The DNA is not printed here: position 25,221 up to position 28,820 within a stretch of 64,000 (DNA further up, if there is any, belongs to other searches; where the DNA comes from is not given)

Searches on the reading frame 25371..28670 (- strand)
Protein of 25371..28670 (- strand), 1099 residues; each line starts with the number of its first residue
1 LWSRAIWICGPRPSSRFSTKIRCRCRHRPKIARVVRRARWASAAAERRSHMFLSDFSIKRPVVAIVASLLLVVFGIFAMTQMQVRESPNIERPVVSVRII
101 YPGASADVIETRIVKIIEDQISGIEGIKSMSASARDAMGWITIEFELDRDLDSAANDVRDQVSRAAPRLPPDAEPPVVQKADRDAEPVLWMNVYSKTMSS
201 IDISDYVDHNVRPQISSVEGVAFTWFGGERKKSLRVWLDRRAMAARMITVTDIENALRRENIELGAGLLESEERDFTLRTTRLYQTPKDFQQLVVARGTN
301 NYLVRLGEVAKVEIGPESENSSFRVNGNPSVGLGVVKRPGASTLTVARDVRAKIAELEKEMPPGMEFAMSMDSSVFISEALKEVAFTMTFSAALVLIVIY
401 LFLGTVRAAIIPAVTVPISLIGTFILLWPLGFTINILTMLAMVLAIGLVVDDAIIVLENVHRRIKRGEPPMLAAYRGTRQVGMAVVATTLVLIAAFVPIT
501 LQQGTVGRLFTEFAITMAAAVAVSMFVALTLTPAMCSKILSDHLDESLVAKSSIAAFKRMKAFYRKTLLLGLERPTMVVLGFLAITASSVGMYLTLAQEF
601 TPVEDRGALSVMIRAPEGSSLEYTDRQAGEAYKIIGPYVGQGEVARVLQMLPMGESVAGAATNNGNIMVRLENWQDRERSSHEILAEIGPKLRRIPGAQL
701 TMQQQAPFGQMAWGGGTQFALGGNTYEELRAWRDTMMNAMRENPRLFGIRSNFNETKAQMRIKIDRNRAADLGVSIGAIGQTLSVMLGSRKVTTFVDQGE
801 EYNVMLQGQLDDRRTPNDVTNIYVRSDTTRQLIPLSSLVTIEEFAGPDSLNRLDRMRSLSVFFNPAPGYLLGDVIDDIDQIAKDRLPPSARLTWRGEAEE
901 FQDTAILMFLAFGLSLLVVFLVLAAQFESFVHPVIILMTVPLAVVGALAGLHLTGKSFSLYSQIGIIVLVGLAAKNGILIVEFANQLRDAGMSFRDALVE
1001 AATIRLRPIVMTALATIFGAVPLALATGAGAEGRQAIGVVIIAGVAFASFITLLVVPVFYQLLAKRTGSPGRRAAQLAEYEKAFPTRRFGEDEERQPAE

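Call 13: search_protein_families(library=pfam, proteins=[window:25371-28670:-], max_evalue=0.001)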
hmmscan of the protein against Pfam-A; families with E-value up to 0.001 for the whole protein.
window:25371-28670:- (1099 aa): 2 families
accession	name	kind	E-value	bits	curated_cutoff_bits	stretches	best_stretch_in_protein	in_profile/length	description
PF00873.25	ACR_tran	-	3.5e-294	978.9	28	1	54-1063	2-1020/1021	AcrB/AcrD/AcrF family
PF03176.21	MMPL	-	4.6e-17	62.4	20.5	2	383-537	144-300/333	MMPL family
